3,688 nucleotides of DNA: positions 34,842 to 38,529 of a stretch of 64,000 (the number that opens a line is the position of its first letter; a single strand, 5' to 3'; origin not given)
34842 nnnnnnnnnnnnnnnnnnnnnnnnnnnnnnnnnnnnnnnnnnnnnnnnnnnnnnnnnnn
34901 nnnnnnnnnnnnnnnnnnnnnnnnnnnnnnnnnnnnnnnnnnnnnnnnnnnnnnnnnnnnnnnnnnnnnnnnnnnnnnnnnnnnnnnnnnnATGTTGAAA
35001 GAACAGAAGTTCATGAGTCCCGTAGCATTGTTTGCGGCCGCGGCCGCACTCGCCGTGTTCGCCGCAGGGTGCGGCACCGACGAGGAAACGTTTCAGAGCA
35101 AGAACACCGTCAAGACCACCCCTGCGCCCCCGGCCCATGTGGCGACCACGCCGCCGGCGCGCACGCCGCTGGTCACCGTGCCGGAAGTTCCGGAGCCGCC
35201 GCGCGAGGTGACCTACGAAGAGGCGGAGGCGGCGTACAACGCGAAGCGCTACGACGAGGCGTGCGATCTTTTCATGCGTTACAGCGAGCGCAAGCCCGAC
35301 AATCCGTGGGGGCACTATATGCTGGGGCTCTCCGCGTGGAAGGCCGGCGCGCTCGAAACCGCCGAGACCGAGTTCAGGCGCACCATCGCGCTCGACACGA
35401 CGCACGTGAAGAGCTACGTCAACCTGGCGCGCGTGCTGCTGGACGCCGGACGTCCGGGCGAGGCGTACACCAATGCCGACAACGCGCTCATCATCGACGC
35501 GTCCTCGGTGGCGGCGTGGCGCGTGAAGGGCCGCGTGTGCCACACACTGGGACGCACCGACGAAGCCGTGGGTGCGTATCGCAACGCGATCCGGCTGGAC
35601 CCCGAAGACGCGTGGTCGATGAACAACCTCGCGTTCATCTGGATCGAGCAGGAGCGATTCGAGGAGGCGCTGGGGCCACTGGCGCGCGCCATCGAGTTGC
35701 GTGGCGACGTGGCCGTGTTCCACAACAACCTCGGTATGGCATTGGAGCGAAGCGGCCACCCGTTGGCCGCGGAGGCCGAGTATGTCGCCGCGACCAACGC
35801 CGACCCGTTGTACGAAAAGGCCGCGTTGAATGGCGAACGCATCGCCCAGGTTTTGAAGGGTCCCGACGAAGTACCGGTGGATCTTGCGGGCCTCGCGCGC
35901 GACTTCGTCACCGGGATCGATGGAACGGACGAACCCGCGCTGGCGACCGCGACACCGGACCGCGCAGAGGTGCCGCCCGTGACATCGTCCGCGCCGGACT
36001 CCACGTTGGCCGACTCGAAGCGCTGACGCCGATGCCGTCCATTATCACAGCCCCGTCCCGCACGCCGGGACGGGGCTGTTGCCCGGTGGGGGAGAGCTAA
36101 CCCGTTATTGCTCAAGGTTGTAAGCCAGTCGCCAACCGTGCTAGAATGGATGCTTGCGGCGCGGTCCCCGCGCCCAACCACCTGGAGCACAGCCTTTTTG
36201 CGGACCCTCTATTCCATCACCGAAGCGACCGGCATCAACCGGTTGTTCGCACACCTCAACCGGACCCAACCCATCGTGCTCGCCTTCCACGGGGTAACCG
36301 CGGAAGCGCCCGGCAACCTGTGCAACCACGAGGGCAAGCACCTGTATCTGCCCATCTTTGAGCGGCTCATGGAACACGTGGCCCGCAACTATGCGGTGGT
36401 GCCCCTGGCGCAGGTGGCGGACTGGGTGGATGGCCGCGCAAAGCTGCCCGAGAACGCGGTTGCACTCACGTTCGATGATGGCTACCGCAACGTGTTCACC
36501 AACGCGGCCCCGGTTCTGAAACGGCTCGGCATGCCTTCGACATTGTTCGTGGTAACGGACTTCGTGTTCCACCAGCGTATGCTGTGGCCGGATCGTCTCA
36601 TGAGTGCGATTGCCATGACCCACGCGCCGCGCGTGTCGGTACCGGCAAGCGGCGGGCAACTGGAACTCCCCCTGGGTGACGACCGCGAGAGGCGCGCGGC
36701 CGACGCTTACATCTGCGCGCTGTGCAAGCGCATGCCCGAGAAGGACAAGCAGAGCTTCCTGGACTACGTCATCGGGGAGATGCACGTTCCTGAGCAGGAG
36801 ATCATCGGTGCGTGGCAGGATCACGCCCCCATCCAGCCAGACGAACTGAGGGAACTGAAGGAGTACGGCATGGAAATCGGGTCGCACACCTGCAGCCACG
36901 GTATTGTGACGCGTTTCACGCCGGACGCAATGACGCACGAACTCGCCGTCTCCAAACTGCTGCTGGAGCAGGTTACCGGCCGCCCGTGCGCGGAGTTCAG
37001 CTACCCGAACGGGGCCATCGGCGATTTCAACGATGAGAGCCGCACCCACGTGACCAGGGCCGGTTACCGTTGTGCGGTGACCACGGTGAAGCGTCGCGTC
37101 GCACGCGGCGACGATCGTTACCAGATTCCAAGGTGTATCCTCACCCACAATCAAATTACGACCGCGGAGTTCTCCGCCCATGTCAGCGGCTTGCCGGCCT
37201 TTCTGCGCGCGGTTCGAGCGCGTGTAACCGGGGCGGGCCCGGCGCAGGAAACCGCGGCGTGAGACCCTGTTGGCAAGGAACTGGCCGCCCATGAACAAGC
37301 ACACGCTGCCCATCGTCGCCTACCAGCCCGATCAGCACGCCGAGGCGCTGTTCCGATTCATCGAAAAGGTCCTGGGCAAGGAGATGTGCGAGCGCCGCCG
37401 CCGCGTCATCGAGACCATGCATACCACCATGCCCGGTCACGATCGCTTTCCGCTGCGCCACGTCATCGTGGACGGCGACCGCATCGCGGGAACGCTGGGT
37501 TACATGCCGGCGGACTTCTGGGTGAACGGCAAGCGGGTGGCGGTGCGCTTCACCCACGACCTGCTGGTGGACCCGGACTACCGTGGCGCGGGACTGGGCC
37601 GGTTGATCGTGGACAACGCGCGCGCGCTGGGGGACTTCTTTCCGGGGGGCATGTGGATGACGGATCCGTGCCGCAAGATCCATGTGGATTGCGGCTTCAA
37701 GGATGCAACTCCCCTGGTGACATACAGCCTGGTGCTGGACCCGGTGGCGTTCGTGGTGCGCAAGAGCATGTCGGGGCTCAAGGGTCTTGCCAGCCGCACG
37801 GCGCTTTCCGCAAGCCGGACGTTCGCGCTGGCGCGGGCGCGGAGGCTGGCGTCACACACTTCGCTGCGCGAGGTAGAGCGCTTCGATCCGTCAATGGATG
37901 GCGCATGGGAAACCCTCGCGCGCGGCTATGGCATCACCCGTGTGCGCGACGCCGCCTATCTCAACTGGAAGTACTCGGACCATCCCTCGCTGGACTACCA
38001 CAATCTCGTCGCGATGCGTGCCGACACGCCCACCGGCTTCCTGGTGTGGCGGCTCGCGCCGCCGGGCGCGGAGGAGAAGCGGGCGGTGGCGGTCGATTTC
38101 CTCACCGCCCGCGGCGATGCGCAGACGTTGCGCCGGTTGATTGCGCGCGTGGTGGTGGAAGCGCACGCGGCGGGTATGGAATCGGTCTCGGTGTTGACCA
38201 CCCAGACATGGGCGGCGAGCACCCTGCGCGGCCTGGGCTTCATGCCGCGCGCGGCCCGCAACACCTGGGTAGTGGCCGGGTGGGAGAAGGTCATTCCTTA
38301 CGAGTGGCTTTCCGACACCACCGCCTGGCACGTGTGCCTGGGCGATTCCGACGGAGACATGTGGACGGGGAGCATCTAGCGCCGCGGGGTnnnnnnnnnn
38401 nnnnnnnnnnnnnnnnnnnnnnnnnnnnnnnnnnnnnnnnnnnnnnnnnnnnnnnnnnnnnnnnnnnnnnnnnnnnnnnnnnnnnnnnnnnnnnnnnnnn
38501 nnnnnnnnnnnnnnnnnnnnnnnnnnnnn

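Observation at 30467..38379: Sigma-54 regulatory module: SBP-like lipoprotein, sensor kinase and NtrC-type regulator, then a -24/-12 promoter driving TPR lipoprotein, polysaccharide deacetylase and FemAB-like acyltransferase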

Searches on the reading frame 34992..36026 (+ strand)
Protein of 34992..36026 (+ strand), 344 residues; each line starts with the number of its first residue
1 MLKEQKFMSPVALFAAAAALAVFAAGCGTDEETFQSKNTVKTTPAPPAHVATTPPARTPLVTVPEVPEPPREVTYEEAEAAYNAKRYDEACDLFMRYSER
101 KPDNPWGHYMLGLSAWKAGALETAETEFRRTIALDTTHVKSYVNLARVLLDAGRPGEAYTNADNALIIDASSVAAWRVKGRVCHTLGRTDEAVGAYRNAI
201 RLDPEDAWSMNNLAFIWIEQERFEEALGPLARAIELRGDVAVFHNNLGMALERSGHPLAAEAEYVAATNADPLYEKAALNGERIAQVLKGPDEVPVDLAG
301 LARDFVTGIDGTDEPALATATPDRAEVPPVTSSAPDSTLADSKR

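Call 3: search_protein_families(library=pfam, proteins=[window:34992-36026:+])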
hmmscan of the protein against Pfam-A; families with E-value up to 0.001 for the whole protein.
window:34992-36026:+ (344 aa): 18 families
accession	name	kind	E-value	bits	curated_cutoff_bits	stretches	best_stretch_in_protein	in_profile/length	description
PF07719.23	TPR_2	-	1.1e-23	81.8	27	1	174-206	2-34/34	Tetratricopeptide repeat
PF13431.12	TPR_17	-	7.1e-20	70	24.4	1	195-227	1-33/34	Tetratricopeptide repeat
PF13414.12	TPR_11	-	1.6e-16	60.1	26.8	1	180-215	1-36/42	TPR repeat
PF00515.34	TPR_1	-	9.6e-16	57.3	27.8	1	174-206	2-34/34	Tetratricopeptide repeat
PF14559.12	TPR_19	-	2.2e-14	53.9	25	1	187-234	5-52/68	Tetratricopeptide repeat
PF13432.12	TPR_16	-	1.7e-13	51.1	32.7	2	144-207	2-65/65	Tetratricopeptide repeat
PF13181.12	TPR_8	-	2.1e-13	49.7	25.7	0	178-206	6-34/34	Tetratricopeptide repeat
PF13428.12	TPR_14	-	2.1e-12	46.8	23.5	1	174-214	2-42/44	Tetratricopeptide repeat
PF13424.12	TPR_12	-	3.1e-12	46.9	30.1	2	176-237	6-75/77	Tetratricopeptide repeat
PF07721.20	TPR_4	-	6.1e-09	36.1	27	0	143-158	5-20/26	Tetratricopeptide repeat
PF12895.13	ANAPC3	-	1.5e-08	35.3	27.2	1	120-198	4-81/82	Anaphase-promoting complex, cyclosome, subunit 3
PF13374.12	TPR_10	-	1.5e-08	34.8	27.5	1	207-237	2-32/42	Tetratricopeptide repeat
PF23914.1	TPR_CcmH_CycH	-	3.9e-08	33.7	42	0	171-207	48-84/158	Cytochrome c-type biogenesis protein H TPR domain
PF13176.12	TPR_7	-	3.8e-06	27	27.9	0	178-206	4-34/36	Tetratricopeptide repeat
PF09976.15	TPR_21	-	1.9e-05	24.9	25.5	0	77-202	45-175/193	Tetratricopeptide repeat-like domain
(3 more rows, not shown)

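Call 4: search_protein_families(library=ncbifam, proteins=[window:34992-36026:+])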
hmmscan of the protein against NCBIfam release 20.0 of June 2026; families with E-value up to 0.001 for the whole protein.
window:34992-36026:+ (344 aa): 18 families
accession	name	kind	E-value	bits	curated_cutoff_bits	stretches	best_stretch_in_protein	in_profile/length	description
TIGR02917.1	PEP_TPR_lipo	equivalog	2.2e-18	65.5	312.2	1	80-257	678-853/899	XrtA/PEP-CTERM system TPR-repeat protein PrsT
TIGR02521.1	type_IV_pilW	equivalog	6.4e-17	61.9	154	1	138-280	30-174/234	type IV pilus biogenesis/stability protein PilW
NF040959.1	MamA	equivalog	2.4e-16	59.8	200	1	75-236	40-202/204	magnetosome protein MamA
NF033920.0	C39_PA2778_fam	equivalog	4e-12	46.1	150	1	74-166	158-251/255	PA2778 family cysteine peptidase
NF052415.1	T3SS_chap_SctY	equivalog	4.4e-12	46.4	70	1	134-201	35-105/106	type III secretion apparatus assembly chaperone SctY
NF033758.1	gliding_GltE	equivalog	6.9e-10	38.5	225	2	104-216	221-333/411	adventurous gliding motility TPR repeat lipoprotein GltE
NF033762.1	social_mot_Tgl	equivalog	1.8e-09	37.3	225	1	72-266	32-229/252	social motility TPR repeat lipoprotein Tgl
TIGR02552.1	LcrH_SycD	equivalog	3e-09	36.7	104.8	1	71-167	18-114/136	SycD/LcrH family type III secretion system chaperone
TIGR00990.1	3a0801s09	subfamily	5.9e-09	35.1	757.25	1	130-233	356-459/615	mitochondrial import receptor subunit TOM70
TIGR03939.1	PGA_TPR_OMP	equivalog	8.4e-09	34.2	366.65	1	73-182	88-197/800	poly-beta-1,6 N-acetyl-D-glucosamine export porin PgaA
NF047371.1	FlcA_CTERM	equivalog_domain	5.8e-07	28.3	300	0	71-132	473-534/646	periplasmic flagellar collar protein FlcA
TIGR03302.1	OM_YfiO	subfamily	2.9e-06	27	81.4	1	13-135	3-100/239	outer membrane protein assembly factor BamD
NF002725.1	PRK02603.1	equivalog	6.8e-06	26.2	143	0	185-279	47-141/173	photosystem I assembly protein Ycf3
NF008520.0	PRK11447.1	equivalog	4.5e-05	21.4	858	0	76-134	466-524/1157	cellulose synthase complex outer membrane protein BcsC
TIGR02795.1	tol_pal_ybgF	equivalog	5.4e-05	23.8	90.1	1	73-141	4-75/119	tol-pal system protein YbgF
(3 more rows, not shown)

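Call 76: search_solved_structures(query=A8, max_evalue=0.001)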
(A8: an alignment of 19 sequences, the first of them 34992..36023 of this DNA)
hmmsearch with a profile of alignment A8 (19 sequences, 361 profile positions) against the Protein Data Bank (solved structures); distinct sequences matched with E-value up to 0.001: 213 (the best 60 are shown).
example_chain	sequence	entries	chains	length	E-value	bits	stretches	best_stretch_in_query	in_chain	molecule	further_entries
9qhb_A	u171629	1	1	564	1.8e-92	313.4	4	120-285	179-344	Engineered tetratricopeptide repeat protein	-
8bu0_A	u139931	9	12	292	4e-49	170.8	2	120-293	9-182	Consensus tetratricopeptide repeat protein | Crystal structure of an 8-repeat consensus TPR superhelix with Zinc. | Monomer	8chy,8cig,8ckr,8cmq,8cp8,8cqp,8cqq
9qhc_A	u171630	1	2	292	1.2e-46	162.6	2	120-297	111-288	Engineered tetratricopeptide repeat protein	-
1w3b_A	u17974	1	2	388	7.1e-45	156.8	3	133-294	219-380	UDP-N-ACETYLGLUCOSAMINE--PEPTIDE N-ACETYLGLUCOSAMINYLTRANSFERASE 110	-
6eou_A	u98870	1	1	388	6.1e-44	153.7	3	133-294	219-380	UDP-N-acetylglucosamine--peptide N-acetylglucosaminyltransferase 110 kDa subunit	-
7yea_A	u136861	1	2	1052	8.2e-44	153.3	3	153-297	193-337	UDP-N-acetylglucosamine--peptide N-acetylglucosaminyltransferase 110 kDa subunit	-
7yeh_B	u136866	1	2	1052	8.9e-44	153.2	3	154-297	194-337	UDP-N-acetylglucosamine--peptide N-acetylglucosaminyltransferase 110 kDa subunit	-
7ntf_A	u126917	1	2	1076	3.1e-43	151.4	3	156-297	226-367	Isoform 1 of UDP-N-acetylglucosamine--peptide N-acetylglucosaminyltransferase 110 kDa subu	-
8fwd_1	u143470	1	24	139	1.6e-31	112.8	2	120-228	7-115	O43-rpxdoc-EK1_B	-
8dtf_A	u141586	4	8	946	3.9e-29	105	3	131-292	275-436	Probable UDP-N-acetylglucosamine--peptide N-acetylglucosaminyltransferase SPINDLY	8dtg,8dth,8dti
7y4i_A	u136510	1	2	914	4.7e-29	104.7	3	131-292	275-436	Probable UDP-N-acetylglucosamine--peptide N-acetylglucosaminyltransferase SPINDLY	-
7obi_A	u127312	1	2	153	3.1e-25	92.2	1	184-269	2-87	CTPR-rv4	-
6b85_J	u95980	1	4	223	6.4e-24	87.9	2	118-220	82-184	TMHC4_R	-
7qdr_B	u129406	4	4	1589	7e-24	87.7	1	116-216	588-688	Tetratricopeptide repeat protein 37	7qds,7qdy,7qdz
2fo7_A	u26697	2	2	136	1.2e-23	87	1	120-249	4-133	SYNTHETIC CONSENSUS TPR PROTEIN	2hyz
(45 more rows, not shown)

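Call 77: search_protein_families(library=ncbifam, alignment_id=A8, max_evalue=0.00001)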
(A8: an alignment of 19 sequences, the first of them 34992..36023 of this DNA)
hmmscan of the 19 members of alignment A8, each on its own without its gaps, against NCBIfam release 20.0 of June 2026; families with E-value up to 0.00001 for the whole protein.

A. member 1, window:34992-36023:+ (344 aa): 13 families
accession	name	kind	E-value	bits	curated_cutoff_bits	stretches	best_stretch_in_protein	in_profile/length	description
TIGR02917.1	PEP_TPR_lipo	equivalog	2.2e-18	65.5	312.2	1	80-257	678-853/899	XrtA/PEP-CTERM system TPR-repeat protein PrsT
TIGR02521.1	type_IV_pilW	equivalog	6.4e-17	61.9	154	1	138-280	30-174/234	type IV pilus biogenesis/stability protein PilW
NF040959.1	MamA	equivalog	2.4e-16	59.8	200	1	75-236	40-202/204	magnetosome protein MamA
NF033920.0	C39_PA2778_fam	equivalog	4e-12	46.1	150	0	74-166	158-251/255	PA2778 family cysteine peptidase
NF052415.1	T3SS_chap_SctY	equivalog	4.4e-12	46.4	70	0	134-201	35-105/106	type III secretion apparatus assembly chaperone SctY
NF033758.1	gliding_GltE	equivalog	6.9e-10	38.5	225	0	104-216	221-333/411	adventurous gliding motility TPR repeat lipoprotein GltE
NF033762.1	social_mot_Tgl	equivalog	1.8e-09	37.3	225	1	72-266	32-229/252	social motility TPR repeat lipoprotein Tgl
TIGR02552.1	LcrH_SycD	equivalog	3e-09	36.7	104.8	0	71-167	18-114/136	SycD/LcrH family type III secretion system chaperone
TIGR00990.1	3a0801s09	subfamily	5.9e-09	35.1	757.25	1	130-233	356-459/615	mitochondrial import receptor subunit TOM70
TIGR03939.1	PGA_TPR_OMP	equivalog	8.4e-09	34.2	366.65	0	73-182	88-197/800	poly-beta-1,6 N-acetyl-D-glucosamine export porin PgaA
NF047371.1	FlcA_CTERM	equivalog_domain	5.8e-07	28.3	300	0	71-132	473-534/646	periplasmic flagellar collar protein FlcA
TIGR03302.1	OM_YfiO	subfamily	2.9e-06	27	81.4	0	13-135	3-100/239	outer membrane protein assembly factor BamD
NF002725.1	PRK02603.1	equivalog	6.8e-06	26.2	143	0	185-279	47-141/173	photosystem I assembly protein Ycf3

B. families by the number of members that match (of 19 scanned): 29 families (the first 25 are shown)
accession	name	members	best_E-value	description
NF040959.1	MamA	19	4.2e-29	magnetosome protein MamA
TIGR02521.1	type_IV_pilW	19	1.5e-23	type IV pilus biogenesis/stability protein PilW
TIGR02917.1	PEP_TPR_lipo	19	1.8e-23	XrtA/PEP-CTERM system TPR-repeat protein PrsT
TIGR02552.1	LcrH_SycD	19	7.1e-20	SycD/LcrH family type III secretion system chaperone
NF033920.0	C39_PA2778_fam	19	1.6e-16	PA2778 family cysteine peptidase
NF052415.1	T3SS_chap_SctY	19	3.9e-15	type III secretion apparatus assembly chaperone SctY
NF033762.1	social_mot_Tgl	19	1.3e-14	social motility TPR repeat lipoprotein Tgl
TIGR00990.1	3a0801s09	18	8.4e-14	mitochondrial import receptor subunit TOM70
TIGR03939.1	PGA_TPR_OMP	18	3.2e-13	poly-beta-1,6 N-acetyl-D-glucosamine export porin PgaA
NF002725.1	PRK02603.1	17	4.7e-14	photosystem I assembly protein Ycf3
NF008391.2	PRK11189.1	17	3e-13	lipoprotein NlpI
NF047371.1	FlcA_CTERM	17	3.4e-11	periplasmic flagellar collar protein FlcA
NF033758.1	gliding_GltE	17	2.5e-10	adventurous gliding motility TPR repeat lipoprotein GltE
TIGR00540.1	TPR_hemY_coli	16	1.5e-11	heme biosynthesis-associated TPR protein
TIGR02795.1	tol_pal_ybgF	15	1.2e-12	tol-pal system protein YbgF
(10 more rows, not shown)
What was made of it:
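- The TPR protein hits the type_IV_pilW and Tgl models weakly (calls 4, 77).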

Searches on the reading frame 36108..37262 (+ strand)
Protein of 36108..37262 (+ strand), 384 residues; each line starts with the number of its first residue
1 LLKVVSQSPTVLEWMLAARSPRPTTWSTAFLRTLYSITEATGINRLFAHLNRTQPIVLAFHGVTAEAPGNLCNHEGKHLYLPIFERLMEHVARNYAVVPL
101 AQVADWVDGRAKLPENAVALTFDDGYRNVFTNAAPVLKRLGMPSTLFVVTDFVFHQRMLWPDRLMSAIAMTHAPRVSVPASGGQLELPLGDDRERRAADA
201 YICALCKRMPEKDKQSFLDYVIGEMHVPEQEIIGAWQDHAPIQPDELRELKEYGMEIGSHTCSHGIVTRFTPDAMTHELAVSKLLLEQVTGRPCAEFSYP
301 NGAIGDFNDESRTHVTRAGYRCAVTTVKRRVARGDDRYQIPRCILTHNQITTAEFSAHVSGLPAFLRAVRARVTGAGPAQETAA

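Call 3: search_protein_families(library=pfam, proteins=[window:36108-37262:+])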
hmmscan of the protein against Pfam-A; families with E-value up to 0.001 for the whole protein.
window:36108-37262:+ (384 aa): 1 family
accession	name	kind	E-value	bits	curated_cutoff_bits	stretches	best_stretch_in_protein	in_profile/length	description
PF01522.26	Polysacc_deac_1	-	9.6e-24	84.2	23.1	2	235-322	42-123/124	Polysaccharide deacetylase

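Call 4: search_protein_families(library=ncbifam, proteins=[window:36108-37262:+])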
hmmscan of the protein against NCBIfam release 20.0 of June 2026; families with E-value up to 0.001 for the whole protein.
window:36108-37262:+ (384 aa): 9 families
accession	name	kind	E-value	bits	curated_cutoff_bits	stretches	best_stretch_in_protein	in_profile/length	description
TIGR03938.2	deacetyl_PgaB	equivalog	1.1e-15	57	321.9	1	56-153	4-101/621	poly-beta-1,6-N-acetyl-D-glucosamine N-deacetylase PgaB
NF011177.0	PRK14582.1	equivalog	1.1e-10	40.5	923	1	56-151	50-142/671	poly-beta-1,6-N-acetyl-D-glucosamine N-deacetylase PgaB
TIGR03933.1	PIA_icaB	equivalog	1.5e-10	41.1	248.35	1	110-155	66-111/245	intercellular adhesin biosynthesis polysaccharide N-deacetylase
TIGR02764.1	spore_ybaN_pdaB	equivalog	8.3e-09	35.5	237.4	1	239-323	43-124/191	polysaccharide deacetylase family sporulation protein PdaB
TIGR02884.1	spore_pdaA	equivalog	1.1e-08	35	298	0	115-157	36-79/224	delta-lactam-biosynthetic de-N-acetylase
NF011176.0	PRK14581.1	equivalog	1.1e-07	30.4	1091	1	93-149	84-140/673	poly-beta-1,6-N-acetyl-D-glucosamine N-deacetylase PgaB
TIGR03006.1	pepcterm_polyde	equivalog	1.9e-06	27.2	276.2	1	243-323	62-142/272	XrtA system polysaccharide deacetylase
TIGR04243.1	nodulat_NodB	equivalog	0.00017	21.2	240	0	117-155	3-42/197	chitooligosaccharide deacetylase NodB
NF050820.1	PolSacchBiosHfsH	equivalog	0.00022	21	400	0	244-341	83-176/249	oligosaccharide deacetylase HfsH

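Call 80: search_protein_families(library=pfam, proteins=[window:36198-37262:+], max_evalue=0.001)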
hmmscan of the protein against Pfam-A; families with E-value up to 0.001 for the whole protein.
window:36198-37262:+ (354 aa): 1 family
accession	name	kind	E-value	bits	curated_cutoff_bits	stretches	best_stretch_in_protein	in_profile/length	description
PF01522.26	Polysacc_deac_1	-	7.7e-24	84.5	23.1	2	205-292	42-123/124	Polysaccharide deacetylase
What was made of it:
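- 36198..37262 (+): NOT part of the conserved module: NodB-type polysaccharide deacetylase, 354 aa from the called start. Polysacc_deac_1 scores 84.5 bits (call 80).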

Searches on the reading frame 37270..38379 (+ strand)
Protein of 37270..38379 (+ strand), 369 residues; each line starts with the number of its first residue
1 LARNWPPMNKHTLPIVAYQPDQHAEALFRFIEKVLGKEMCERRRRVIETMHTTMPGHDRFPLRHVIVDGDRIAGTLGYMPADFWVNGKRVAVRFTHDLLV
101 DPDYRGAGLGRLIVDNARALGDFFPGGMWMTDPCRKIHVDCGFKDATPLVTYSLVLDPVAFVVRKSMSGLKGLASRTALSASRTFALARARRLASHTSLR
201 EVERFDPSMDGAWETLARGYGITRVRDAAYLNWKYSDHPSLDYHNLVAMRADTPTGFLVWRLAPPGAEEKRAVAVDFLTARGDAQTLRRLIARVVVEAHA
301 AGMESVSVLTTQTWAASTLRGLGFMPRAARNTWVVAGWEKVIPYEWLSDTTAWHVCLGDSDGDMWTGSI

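Call 3: search_protein_families(library=pfam, proteins=[window:37270-38379:+])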
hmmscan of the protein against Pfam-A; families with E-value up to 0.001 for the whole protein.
window:37270-38379:+ (369 aa): 3 families
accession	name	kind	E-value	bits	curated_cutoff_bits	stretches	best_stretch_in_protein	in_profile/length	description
PF00583.31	Acetyltransf_1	-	2.7e-06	28.1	20.7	1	58-117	30-84/116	Acetyltransferase (GNAT) family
PF13508.13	Acetyltransf_7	-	1.8e-05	25.4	27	1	65-118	7-54/84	Acetyltransferase (GNAT) domain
PF13527.13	Acetyltransf_9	-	9.9e-05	22.8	25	1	63-109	43-89/127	Acetyltransferase (GNAT) domain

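Call 4: search_protein_families(library=ncbifam, proteins=[window:37270-38379:+])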
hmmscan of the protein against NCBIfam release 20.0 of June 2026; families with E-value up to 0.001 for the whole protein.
window:37270-38379:+ (369 aa): 0 families

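Call 42: search_protein_families(library=pfam, proteins=[window:37291-38379:+], max_evalue=1)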
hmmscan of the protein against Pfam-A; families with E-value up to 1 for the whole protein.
window:37291-38379:+ (362 aa): 3 families
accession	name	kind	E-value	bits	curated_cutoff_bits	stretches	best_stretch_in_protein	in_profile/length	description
PF00583.31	Acetyltransf_1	-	2.5e-06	28.2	20.7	1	51-110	30-84/116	Acetyltransferase (GNAT) family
PF13508.13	Acetyltransf_7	-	1.7e-05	25.5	27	1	58-111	7-54/84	Acetyltransferase (GNAT) domain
PF13527.13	Acetyltransf_9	-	9.5e-05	22.8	25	1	56-102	43-89/127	Acetyltransferase (GNAT) domain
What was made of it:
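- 37291..38379 (+): NOT part of the conserved module: 362-aa protein with an N-terminal GNAT domain. It is not FemAB-like. Only Acetyltransf_1, _7 and _9 match (calls 3, 42).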

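Call 43: search_solved_structures(query=window:37291-38376:+, max_evalue=1)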
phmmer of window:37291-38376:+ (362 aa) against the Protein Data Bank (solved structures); distinct sequences matched with E-value up to 1: 2.
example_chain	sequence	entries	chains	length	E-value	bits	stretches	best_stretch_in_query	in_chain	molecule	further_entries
3fb3_A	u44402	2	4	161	0.0075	18.7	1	64-107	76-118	N-acetyltransferase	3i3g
2kcw_A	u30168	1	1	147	0.32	13.3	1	89-114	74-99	Uncharacterized acetyltransferase yjaB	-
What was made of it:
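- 37291..38379 (+): PDB hits are weak (call 43).
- Checked: It has only an N-terminal GNAT domain (calls 3, 42, 43).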
